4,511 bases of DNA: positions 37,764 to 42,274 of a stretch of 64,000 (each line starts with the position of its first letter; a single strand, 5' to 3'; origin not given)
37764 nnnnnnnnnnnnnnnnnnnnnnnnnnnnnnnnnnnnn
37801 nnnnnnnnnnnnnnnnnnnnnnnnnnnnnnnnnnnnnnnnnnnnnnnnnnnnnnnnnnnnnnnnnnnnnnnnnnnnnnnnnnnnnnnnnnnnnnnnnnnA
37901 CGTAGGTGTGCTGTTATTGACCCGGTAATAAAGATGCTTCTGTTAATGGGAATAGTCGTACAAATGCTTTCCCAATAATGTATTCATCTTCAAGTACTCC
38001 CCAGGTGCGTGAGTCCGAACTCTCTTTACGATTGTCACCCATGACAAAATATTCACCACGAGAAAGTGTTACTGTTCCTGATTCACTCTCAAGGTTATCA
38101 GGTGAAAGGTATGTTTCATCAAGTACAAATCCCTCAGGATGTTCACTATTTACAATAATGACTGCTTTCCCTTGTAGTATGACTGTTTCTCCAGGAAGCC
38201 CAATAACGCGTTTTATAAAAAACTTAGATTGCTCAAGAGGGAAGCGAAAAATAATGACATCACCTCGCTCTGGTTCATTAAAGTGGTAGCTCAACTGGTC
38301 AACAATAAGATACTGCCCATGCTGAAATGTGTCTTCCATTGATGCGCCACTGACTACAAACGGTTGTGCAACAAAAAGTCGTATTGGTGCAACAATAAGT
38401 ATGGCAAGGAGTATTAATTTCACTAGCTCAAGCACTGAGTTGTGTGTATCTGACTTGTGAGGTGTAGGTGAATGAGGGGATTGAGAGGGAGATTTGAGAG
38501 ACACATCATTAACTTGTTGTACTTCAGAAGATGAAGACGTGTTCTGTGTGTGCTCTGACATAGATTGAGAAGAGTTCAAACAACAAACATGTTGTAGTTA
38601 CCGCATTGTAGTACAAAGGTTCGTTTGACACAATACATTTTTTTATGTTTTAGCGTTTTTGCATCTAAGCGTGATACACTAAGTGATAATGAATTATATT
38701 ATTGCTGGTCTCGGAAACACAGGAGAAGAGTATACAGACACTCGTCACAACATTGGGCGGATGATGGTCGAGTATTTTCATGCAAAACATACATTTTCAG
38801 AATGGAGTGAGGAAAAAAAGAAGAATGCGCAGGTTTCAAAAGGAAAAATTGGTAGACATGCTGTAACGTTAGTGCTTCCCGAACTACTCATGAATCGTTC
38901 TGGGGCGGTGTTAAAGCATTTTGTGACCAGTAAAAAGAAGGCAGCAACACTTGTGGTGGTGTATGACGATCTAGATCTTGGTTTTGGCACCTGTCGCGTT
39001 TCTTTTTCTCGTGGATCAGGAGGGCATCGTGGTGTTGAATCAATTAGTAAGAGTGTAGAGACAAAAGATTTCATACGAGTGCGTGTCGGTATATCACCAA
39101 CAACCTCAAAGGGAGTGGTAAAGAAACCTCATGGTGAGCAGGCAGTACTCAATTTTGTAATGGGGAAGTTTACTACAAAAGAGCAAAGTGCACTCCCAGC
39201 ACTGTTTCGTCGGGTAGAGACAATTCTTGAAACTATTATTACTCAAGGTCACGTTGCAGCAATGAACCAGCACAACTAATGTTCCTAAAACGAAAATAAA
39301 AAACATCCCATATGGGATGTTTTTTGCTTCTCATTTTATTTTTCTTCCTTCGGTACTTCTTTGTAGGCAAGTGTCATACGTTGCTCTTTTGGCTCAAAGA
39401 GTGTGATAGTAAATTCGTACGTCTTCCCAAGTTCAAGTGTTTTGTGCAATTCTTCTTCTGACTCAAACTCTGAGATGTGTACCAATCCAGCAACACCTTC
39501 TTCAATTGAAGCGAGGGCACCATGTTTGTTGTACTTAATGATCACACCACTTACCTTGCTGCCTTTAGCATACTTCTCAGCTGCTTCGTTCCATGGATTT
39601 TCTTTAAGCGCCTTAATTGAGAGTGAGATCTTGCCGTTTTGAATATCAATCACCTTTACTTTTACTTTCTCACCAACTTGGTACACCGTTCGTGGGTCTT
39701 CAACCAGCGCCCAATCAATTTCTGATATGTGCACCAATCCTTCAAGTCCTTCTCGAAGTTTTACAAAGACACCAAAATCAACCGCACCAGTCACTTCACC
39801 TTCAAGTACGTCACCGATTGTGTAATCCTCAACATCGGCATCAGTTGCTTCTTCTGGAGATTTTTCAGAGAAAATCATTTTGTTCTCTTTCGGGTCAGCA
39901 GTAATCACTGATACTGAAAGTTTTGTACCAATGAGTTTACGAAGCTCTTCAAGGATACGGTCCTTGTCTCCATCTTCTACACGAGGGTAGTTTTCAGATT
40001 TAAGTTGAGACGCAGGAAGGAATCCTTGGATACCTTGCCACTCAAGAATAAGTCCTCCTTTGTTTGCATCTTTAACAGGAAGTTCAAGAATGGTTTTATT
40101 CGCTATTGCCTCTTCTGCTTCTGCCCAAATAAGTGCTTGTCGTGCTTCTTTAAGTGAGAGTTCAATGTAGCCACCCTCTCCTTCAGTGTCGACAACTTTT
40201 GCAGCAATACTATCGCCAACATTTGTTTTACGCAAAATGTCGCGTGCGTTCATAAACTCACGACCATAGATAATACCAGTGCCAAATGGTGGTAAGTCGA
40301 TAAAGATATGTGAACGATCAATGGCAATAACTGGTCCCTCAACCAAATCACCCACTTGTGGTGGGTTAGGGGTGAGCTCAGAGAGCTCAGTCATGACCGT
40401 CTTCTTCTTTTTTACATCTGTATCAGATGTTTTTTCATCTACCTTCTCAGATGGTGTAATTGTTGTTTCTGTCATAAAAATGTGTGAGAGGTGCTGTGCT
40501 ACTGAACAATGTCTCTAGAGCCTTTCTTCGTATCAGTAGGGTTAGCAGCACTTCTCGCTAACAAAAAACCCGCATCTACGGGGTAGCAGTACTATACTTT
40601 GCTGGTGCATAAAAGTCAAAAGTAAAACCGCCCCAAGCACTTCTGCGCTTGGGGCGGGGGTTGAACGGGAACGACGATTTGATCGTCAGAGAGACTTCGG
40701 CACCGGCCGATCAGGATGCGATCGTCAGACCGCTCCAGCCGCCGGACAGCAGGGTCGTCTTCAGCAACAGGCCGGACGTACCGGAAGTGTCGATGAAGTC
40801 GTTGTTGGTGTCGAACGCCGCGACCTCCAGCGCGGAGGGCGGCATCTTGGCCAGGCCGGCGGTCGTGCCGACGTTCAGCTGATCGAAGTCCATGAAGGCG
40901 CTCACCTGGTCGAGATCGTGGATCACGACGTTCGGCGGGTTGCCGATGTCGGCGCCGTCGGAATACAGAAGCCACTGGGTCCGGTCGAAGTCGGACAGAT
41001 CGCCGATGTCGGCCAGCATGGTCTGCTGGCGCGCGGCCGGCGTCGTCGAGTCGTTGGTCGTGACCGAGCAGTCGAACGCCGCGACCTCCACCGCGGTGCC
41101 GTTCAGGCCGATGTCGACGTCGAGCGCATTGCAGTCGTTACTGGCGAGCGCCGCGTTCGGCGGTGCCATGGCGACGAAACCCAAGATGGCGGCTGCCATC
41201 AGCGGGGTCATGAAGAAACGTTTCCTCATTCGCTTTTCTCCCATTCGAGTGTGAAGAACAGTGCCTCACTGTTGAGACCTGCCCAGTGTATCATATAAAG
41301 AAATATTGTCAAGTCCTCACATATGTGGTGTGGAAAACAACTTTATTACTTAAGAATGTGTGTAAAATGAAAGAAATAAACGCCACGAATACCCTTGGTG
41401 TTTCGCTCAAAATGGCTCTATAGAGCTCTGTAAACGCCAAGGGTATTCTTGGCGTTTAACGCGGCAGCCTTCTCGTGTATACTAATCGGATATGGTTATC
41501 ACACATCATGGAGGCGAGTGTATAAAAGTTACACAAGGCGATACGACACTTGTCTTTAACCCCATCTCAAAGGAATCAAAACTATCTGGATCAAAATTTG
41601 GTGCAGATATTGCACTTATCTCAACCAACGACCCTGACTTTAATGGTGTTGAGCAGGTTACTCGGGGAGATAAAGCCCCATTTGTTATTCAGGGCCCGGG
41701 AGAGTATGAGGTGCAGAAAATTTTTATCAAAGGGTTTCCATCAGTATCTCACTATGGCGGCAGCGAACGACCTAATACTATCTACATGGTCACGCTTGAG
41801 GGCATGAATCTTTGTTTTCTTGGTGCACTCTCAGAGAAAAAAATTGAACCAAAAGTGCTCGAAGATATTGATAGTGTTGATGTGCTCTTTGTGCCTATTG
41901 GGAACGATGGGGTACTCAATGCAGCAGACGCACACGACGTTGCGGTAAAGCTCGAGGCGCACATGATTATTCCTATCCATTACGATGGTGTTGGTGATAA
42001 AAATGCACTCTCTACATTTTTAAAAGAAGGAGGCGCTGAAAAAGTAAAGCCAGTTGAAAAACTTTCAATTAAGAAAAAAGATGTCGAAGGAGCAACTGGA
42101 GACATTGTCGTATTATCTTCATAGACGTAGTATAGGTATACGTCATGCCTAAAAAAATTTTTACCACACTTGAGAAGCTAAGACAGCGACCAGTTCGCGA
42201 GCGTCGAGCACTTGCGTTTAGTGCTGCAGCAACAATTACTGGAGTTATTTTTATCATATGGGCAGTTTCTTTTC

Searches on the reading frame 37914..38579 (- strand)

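Call 62: search_protein_families(library=pfam, proteins=[window:37914-38579:-], max_evalue=0.001)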
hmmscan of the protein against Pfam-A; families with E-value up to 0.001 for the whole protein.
window:37914-38579:- (221 aa): 2 families
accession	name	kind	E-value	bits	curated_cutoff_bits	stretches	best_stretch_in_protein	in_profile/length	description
PF10502.14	Peptidase_S26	-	9.5e-46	156.3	22.9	1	50-209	2-167/168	Signal peptidase, peptidase S26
PF00717.28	Peptidase_S24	-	1.6e-05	25.1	23.3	1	75-136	39-92/116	Peptidase S24-like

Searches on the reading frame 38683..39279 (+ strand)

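Call 62: search_protein_families(library=pfam, proteins=[window:38683-39279:+], max_evalue=0.001)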
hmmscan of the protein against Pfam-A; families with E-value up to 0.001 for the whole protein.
window:38683-39279:+ (198 aa): 1 family
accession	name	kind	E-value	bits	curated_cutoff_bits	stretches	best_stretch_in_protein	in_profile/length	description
PF01195.25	Pept_tRNA_hydro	-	2.5e-47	161.6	27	1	6-198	1-183/183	Peptidyl-tRNA hydrolase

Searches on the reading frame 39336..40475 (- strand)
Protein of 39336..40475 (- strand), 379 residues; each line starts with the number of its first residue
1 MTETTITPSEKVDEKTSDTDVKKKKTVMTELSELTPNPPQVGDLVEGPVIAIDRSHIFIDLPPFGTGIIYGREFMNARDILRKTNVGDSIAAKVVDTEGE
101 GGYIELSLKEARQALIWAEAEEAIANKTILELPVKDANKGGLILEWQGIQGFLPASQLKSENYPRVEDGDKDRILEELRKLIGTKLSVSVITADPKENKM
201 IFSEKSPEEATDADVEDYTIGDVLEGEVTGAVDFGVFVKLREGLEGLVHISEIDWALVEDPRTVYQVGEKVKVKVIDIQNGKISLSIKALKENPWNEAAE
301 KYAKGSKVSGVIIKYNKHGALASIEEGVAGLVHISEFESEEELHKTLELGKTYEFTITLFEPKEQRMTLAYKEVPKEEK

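Call 12: search_protein_families(library=pfam, proteins=[window:39336-40475:-], max_evalue=0.001)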
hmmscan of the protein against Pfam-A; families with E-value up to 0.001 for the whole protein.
window:39336-40475:- (379 aa): 4 families
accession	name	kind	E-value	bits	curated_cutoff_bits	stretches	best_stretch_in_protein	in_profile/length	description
PF00575.29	S1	-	7.4e-45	151.7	22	4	219-288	3-74/74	S1 RNA binding domain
PF23459.1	S1_RRP5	-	4.1e-09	37.3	27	0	303-364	2-65/72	RRP5 S1 domain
PF21710.3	Spt6_S1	-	7.2e-06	26.7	27.5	0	225-288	21-85/91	Spt6, S1/OB domain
PF21543.3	CvfB_2nd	-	0.00014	22.2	27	0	260-288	50-75/76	Virulence regulatory factor CvfB, second domain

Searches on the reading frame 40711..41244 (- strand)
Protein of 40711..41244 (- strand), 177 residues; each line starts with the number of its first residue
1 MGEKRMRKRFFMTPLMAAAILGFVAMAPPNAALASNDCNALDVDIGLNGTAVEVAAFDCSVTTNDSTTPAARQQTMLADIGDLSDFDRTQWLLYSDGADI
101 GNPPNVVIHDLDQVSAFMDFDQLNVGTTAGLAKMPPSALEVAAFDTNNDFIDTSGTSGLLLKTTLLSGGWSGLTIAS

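Call 12: search_protein_families(library=pfam, proteins=[window:40711-41244:-], max_evalue=0.001)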
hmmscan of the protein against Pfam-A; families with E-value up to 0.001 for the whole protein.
window:40711-41244:- (177 aa): 0 families

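Call 42: search_protein_families(library=pfam, proteins=[window:40711-41244:-], max_evalue=0.01)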
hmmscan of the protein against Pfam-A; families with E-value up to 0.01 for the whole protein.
window:40711-41244:- (177 aa): 0 families

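Call 85: find_homologous_proteins(query=window:40711-41244:-, max_evalue=0.001)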
Query window:40711-41244:- (177 aa): 1 proteins with E <= 0.001 among 275 candidates.
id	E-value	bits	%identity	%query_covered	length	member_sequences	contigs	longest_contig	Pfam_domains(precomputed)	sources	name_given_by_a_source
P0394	2.6e-106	370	100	97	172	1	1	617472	-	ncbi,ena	-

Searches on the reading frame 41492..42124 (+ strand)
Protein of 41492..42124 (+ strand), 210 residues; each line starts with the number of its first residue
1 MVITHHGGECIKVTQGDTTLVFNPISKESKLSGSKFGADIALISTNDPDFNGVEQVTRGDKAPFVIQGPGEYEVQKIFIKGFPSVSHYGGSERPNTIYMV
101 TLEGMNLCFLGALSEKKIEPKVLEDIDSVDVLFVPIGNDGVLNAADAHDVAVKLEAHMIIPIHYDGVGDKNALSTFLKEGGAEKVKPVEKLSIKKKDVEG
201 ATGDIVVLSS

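Call 12: search_protein_families(library=pfam, proteins=[window:41492-42124:+], max_evalue=0.001)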
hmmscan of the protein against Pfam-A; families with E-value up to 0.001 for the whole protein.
window:41492-42124:+ (210 aa): 1 family
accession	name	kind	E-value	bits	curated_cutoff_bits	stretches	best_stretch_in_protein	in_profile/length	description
PF13483.12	Lactamase_B_3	-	2.4e-24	86.6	24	1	3-163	2-160/160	Beta-lactamase superfamily domain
